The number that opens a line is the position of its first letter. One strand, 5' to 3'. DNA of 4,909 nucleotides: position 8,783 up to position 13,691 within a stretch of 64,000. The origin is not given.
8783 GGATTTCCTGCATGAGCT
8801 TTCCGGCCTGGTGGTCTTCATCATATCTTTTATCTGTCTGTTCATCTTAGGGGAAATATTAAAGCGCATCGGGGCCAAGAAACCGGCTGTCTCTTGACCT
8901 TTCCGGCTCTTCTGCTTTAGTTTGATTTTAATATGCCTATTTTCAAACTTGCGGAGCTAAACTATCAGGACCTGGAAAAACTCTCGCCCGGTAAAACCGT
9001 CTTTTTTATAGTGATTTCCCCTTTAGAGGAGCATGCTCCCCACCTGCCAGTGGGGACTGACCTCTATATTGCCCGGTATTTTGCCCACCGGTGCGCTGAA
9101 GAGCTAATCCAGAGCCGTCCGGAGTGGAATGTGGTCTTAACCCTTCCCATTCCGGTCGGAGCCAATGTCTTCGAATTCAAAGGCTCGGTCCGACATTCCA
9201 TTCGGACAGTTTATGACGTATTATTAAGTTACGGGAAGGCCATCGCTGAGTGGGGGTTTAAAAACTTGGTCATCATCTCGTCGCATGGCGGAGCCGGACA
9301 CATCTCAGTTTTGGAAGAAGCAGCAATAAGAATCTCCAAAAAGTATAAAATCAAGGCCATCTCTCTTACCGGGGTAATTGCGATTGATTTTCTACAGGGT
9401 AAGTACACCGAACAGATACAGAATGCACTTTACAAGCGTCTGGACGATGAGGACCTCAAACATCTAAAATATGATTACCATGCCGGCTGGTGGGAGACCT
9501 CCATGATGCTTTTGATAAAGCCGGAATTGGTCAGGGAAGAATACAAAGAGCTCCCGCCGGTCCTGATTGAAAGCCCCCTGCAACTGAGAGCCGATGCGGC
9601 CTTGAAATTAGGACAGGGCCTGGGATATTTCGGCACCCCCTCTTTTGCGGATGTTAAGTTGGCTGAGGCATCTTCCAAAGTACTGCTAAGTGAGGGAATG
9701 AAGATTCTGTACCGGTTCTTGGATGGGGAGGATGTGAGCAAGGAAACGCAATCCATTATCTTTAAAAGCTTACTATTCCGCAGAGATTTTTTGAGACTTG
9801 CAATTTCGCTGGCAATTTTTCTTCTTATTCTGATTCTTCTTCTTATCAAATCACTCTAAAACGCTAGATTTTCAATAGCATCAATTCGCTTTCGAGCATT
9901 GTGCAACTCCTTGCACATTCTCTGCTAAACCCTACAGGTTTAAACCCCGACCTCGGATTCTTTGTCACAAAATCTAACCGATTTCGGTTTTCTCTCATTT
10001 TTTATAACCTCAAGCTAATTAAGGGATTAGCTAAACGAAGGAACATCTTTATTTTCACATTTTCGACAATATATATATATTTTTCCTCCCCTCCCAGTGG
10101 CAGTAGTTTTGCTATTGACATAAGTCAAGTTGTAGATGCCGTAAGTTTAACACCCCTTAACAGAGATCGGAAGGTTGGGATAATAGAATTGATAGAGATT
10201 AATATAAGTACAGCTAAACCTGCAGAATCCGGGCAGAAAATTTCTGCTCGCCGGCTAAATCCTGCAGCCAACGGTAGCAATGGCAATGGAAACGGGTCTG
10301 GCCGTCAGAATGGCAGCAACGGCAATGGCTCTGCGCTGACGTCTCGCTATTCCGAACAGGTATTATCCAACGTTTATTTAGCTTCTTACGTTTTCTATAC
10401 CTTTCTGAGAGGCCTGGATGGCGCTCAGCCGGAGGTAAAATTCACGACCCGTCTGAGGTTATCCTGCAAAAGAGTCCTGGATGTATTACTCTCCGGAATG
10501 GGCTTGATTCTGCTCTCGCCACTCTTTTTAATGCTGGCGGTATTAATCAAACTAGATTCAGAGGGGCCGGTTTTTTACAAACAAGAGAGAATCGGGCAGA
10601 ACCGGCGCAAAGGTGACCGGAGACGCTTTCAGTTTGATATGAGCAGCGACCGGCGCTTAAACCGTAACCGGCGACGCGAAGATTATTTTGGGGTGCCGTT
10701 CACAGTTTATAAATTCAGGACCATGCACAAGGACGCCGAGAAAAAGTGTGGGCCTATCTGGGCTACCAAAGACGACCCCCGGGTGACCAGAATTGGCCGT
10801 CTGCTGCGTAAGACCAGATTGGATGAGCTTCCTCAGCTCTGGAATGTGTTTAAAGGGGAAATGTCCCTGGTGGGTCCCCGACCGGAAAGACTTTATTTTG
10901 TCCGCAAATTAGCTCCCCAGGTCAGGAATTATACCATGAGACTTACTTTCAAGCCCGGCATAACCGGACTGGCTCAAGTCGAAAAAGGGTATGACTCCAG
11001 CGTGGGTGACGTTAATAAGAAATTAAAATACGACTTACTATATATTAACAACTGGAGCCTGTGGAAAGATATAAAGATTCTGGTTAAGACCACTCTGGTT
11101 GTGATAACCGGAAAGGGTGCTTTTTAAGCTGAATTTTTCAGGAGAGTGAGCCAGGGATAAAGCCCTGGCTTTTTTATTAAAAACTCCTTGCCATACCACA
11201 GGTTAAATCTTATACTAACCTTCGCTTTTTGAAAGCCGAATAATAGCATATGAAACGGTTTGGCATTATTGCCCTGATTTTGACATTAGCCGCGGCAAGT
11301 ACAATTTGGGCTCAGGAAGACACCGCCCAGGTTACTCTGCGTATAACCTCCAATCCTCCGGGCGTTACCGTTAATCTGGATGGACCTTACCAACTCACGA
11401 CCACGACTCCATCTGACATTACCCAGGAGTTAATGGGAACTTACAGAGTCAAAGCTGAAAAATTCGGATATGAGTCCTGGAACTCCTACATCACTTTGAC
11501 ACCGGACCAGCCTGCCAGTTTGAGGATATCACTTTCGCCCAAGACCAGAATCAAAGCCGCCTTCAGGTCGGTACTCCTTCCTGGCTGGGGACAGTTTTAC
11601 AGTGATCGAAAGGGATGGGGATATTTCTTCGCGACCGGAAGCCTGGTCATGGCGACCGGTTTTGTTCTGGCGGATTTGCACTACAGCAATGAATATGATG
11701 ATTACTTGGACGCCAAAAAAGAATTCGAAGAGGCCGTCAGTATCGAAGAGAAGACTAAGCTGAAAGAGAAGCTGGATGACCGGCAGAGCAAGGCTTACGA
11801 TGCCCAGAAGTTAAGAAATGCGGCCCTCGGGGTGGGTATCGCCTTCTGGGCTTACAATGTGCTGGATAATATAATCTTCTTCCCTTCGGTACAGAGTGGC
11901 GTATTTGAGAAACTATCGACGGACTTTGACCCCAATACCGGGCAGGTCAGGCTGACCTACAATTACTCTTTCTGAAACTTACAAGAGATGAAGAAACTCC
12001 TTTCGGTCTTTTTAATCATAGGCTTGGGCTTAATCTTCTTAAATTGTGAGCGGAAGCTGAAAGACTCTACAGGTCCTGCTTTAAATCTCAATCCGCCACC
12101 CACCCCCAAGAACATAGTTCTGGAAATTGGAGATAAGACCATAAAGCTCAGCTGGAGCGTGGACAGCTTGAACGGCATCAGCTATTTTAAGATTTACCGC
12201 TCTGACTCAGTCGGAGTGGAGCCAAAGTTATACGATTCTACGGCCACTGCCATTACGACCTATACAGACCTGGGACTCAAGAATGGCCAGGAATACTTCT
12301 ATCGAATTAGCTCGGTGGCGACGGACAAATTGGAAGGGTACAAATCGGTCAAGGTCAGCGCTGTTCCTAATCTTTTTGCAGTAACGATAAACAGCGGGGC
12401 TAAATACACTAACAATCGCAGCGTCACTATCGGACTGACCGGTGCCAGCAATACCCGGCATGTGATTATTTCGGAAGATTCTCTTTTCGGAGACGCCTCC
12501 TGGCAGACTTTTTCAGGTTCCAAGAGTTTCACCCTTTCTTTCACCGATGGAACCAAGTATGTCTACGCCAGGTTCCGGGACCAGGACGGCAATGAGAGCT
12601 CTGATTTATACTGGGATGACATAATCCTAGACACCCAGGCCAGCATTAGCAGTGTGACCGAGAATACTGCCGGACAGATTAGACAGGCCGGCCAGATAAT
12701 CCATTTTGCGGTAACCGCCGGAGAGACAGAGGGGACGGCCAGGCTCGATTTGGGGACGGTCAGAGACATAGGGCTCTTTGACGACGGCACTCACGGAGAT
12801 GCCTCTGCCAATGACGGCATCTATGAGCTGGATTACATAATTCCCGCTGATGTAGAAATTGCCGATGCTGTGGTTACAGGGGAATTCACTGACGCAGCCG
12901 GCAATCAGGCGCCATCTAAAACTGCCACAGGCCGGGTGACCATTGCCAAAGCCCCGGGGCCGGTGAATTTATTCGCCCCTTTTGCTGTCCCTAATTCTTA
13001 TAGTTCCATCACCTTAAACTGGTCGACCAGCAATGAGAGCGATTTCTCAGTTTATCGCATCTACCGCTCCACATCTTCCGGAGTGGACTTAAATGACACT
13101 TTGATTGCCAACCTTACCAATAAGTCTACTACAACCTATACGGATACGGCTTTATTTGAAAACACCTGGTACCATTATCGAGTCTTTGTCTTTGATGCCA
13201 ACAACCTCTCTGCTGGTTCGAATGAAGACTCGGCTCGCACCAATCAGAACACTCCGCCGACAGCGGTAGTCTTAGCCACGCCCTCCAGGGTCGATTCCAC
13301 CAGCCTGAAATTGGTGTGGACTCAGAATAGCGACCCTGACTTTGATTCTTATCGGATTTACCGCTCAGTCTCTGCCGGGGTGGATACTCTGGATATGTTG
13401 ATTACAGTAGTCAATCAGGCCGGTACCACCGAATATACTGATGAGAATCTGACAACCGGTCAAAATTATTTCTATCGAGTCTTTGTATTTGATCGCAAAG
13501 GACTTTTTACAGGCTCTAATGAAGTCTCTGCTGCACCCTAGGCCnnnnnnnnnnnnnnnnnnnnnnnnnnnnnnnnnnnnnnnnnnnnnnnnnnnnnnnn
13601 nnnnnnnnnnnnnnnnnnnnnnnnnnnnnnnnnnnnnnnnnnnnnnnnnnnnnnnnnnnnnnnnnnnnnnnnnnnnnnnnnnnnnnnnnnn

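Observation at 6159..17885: Complete PEP-CTERM/exosortase protein-sorting locus with a PrsK/PrsR two-component system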

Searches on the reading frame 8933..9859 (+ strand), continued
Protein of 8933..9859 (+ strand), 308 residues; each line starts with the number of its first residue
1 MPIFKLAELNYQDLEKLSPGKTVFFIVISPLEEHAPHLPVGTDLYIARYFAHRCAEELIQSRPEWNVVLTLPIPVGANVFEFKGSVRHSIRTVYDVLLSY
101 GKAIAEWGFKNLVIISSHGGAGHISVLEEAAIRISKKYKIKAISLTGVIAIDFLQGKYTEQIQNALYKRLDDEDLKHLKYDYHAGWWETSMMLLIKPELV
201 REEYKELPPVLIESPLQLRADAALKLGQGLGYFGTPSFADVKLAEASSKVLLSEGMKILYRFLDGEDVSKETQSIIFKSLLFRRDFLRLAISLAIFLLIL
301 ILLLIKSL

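Call 63: search_solved_structures(query=A1, max_evalue=0.001, show_alignments=2)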
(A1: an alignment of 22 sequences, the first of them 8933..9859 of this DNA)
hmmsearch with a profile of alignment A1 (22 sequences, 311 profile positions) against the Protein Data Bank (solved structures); distinct sequences matched with E-value up to 0.001: 8.
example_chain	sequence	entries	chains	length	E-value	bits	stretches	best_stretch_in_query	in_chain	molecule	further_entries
3no4_A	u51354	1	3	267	6.3e-12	48.3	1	11-161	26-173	creatinine amidohydrolase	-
3lub_A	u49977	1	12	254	7.6e-12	48.1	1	23-122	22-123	Putative creatinine amidohydrolase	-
1q3k_A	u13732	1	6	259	1.1e-11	47.5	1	9-120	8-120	creatininase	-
3a6j_A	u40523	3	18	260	1.7e-11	46.9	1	7-121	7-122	Creatinine amidohydrolase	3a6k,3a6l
3a6e_A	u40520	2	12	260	1.8e-11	46.8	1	7-120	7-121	Creatinine amidohydrolase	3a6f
3a6g_A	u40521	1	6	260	1.9e-11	46.8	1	7-120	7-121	Creatinine amidohydrolase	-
3a6h_A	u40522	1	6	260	1.9e-11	46.8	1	7-120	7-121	Creatinine amidohydrolase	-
1j2t_A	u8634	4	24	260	1.9e-11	46.8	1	7-120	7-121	creatinine amidohydrolase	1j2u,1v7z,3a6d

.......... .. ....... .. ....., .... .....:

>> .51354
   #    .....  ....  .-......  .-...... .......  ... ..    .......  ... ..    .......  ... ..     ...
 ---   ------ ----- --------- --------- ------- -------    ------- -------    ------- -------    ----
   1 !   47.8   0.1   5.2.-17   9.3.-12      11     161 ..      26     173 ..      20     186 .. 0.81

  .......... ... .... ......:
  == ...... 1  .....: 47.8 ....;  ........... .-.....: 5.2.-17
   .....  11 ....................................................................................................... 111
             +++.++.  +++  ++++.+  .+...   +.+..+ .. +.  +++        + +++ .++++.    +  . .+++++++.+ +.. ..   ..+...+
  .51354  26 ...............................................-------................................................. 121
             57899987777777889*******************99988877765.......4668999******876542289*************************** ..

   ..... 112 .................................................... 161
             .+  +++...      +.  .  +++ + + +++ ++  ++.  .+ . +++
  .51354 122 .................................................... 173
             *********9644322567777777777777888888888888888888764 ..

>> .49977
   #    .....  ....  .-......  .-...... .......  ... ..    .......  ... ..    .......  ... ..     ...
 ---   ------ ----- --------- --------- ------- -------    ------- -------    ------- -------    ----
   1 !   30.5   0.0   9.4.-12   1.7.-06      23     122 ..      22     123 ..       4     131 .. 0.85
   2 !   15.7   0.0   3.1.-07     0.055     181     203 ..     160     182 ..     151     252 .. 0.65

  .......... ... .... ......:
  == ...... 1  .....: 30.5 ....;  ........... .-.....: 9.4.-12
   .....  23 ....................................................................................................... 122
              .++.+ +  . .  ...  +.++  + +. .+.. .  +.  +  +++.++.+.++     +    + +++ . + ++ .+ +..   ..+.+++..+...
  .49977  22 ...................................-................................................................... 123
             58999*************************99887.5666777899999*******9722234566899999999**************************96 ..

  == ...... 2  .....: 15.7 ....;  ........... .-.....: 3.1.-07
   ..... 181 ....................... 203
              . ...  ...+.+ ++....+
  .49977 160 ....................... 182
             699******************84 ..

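Call 65: search_protein_families(library=pfam, proteins=[L003:8642-9994:+, L014:8541-9989:+, L033:7490-8482:+, L003:10807-11955:+], max_evalue=0.001)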
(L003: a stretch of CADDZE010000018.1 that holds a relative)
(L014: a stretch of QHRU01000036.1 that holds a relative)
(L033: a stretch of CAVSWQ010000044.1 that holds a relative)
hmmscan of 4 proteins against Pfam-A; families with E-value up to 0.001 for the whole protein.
L003:8642-9994:+ (450 aa): 0 families

L014:8541-9989:+ (482 aa): 1 family
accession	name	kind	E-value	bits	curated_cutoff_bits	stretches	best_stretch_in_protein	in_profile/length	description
PF01553.26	Acyltransferase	-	2.6e-17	63.3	23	1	50-185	2-129/132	Acyltransferase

L033:7490-8482:+ (330 aa): 3 families
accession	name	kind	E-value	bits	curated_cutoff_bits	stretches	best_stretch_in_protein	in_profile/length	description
PF08239.17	SH3_3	-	1.2e-16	61.1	27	1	56-98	9-52/54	Bacterial SH3 domain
PF06347.19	SH3_4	-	2.3e-07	30.9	24.1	1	52-99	7-54/56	Bacterial SH3 domain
PF07653.23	SH3_2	-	0.00037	20.6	21.8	0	66-94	18-47/55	Variant SH3 domain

L003:10807-11955:+ (382 aa): 2 families
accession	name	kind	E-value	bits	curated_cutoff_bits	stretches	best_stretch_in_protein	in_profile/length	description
PF02423.21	OCD_Mu_crystall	-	4.9e-62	210.1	24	1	65-368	4-311/314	Ornithine cyclodeaminase/mu-crystallin family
PF01488.26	Shikimate_DH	-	3.1e-07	31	24.3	1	172-269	3-98/138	Shikimate / quinate 5-dehydrogenase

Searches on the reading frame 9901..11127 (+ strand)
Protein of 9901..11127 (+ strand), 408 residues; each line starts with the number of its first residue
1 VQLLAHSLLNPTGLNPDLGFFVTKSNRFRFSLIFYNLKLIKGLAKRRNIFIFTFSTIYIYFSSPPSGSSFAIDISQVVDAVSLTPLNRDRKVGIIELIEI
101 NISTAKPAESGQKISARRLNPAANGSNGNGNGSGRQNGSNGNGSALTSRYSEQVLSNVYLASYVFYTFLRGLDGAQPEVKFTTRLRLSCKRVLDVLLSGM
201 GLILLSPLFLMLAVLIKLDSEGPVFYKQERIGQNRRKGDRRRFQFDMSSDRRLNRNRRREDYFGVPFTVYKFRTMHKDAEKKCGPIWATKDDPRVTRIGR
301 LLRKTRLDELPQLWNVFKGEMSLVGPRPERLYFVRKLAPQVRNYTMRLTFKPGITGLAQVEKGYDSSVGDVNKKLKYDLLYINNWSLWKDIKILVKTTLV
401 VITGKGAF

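Call 3: search_protein_families(library=ncbifam, proteins=[window:9901-11127:+], max_evalue=0.01)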
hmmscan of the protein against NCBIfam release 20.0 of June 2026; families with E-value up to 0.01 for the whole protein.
window:9901-11127:+ (408 aa): 10 families
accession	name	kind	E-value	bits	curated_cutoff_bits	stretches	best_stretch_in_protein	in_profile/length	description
TIGR03025.1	EPS_sugtrans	subfamily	1.8e-90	304.3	295.55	2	263-407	302-444/445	exopolysaccharide biosynthesis polyprenyl glycosylphosphotransferase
TIGR03023.1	WcaJ_sugtrans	equivalog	1.1e-77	262.3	410.75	2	263-408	307-453/453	undecaprenyl-phosphate glucose phosphotransferase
TIGR03013.1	EpsB_2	subfamily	3.3e-70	237.4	393.35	2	263-407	299-442/443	TIGR03013 family XrtA/PEP-CTERM system glycosyltransferase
TIGR03022.1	WbaP_sugtrans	subfamily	8.4e-58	196.7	403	2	266-408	306-456/456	undecaprenyl-phosphate galactose phosphotransferase WbaP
NF007518.0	PRK10124.1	equivalog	1.6e-45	155.7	684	2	259-407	314-463/464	undecaprenyl-phosphate glucose phosphotransferase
NF041877.1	EPS_EpsZ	equivalog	2.4e-44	151.8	800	1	187-407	263-458/459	exopolysaccharide biosynthesis polyisoprenyl-phosphate hexose-1-phosphate transferase EpsZ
NF052601.1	undeca_RfbP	equivalog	3e-44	151.1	330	2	288-405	128-239/244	undecaprenyl-phosphate galactose phosphotransferase family protein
NF050817.1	PolSacchBiosHfsE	equivalog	1.9e-40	139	750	2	257-398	310-456/467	polysaccharide biosynthesis protein HfsE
NF011751.0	PRK15204.1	equivalog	1.6e-32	112.8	907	1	188-408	278-476/476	undecaprenyl-phosphate galactose phosphotransferase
NF045514.1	glycotran_HepC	equivalog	4.4e-23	81.7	140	2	267-332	165-215/220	heterocyst development glycosyltransferase HepC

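Call 4: search_protein_families(library=pfam, proteins=[window:9901-11127:+], max_evalue=0.01)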
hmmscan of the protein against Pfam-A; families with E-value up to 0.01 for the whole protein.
window:9901-11127:+ (408 aa): 1 family
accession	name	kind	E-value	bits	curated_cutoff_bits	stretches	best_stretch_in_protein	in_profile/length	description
PF02397.22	Bac_transf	-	3.8e-68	229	27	2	258-402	40-178/179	Bacterial sugar transferase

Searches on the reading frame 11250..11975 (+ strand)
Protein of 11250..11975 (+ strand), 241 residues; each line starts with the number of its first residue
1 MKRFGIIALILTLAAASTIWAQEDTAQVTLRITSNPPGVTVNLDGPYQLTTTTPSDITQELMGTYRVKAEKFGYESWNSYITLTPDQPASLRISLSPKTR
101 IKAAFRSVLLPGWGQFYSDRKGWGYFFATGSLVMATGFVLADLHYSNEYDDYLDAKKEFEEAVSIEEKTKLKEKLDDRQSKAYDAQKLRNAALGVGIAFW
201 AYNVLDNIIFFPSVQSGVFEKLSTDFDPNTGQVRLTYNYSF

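Call 3: search_protein_families(library=ncbifam, proteins=[window:11250-11975:+], max_evalue=0.01)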
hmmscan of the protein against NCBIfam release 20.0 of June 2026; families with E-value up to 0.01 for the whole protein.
window:11250-11975:+ (241 aa): 1 family
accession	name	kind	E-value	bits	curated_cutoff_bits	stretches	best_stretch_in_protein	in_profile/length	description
NF047756.1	LIC11435_fam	equivalog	4.2e-08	32.4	380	1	98-166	189-251/360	LIC11435 family protein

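Call 4: search_protein_families(library=pfam, proteins=[window:11250-11975:+], max_evalue=0.01)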
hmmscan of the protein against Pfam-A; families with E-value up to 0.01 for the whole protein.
window:11250-11975:+ (241 aa): 4 families
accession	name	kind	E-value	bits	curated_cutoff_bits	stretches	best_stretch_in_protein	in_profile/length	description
PF18935.5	DUF5683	-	1.4e-10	41.8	26.7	1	100-231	5-133/151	Family of unknown function (DUF5683)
PF08308.17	PEGA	-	2.2e-10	40.7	20.8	1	28-97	2-69/71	PEGA domain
PF13620.12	CarboxypepD_reg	-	0.00014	22.6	32.3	1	27-95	18-81/82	Carboxypeptidase regulatory-like domain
PF06178.19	KdgM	-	0.0049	17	22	1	123-207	71-153/222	Oligogalacturonate-specific porin protein (KdgM)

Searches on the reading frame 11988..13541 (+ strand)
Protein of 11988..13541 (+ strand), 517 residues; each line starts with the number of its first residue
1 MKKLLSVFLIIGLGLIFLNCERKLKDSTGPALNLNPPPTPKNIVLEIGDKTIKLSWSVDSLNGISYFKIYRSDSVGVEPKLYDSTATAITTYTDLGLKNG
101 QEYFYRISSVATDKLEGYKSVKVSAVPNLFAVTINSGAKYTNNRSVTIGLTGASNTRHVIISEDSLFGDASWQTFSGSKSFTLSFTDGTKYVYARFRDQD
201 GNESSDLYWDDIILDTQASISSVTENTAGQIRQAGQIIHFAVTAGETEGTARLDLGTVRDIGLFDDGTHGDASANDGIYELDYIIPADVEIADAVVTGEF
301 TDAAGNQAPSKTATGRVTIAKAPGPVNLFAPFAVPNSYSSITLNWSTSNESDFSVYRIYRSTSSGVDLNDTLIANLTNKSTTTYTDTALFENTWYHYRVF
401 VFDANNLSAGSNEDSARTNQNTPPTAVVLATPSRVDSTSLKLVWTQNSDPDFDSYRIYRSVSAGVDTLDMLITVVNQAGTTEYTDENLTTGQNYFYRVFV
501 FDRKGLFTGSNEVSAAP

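Call 3: search_protein_families(library=ncbifam, proteins=[window:11988-13541:+], max_evalue=0.01)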
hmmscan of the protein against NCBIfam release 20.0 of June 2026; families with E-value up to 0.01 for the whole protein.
window:11988-13541:+ (517 aa): 2 families
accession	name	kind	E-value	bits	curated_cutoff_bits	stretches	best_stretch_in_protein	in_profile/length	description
NF041940.1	choice_anch_X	domain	8.7e-08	31.8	25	1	263-281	3-21/37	choice-of-anchor X domain-containing protein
NF041898.1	pec_ly_PelI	equivalog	9.2e-07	28.2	620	0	342-429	36-120/349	pectate lyase PelI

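Call 4: search_protein_families(library=pfam, proteins=[window:11988-13541:+], max_evalue=0.01)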
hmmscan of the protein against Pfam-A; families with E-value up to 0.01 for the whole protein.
window:11988-13541:+ (517 aa): 4 families
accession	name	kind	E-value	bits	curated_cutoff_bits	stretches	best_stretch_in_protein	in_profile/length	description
PF00041.27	fn3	-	9.9e-16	58.2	25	2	433-512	9-80/84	Fibronectin type III domain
PF25788.1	Ig_Rha78A_N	-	7.7e-07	29.8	27.4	0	430-509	10-92/105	Rha78A-like, N-terminal immunoglobulin domain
PF16655.11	PhoD_N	-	1.9e-05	25.5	30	0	438-499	26-77/90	PhoD-like phosphatase, N-terminal domain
PF16656.11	Pur_ac_phosph_N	-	0.0076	17.2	30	0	336-402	10-79/93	Purple acid Phosphatase, N-terminal domain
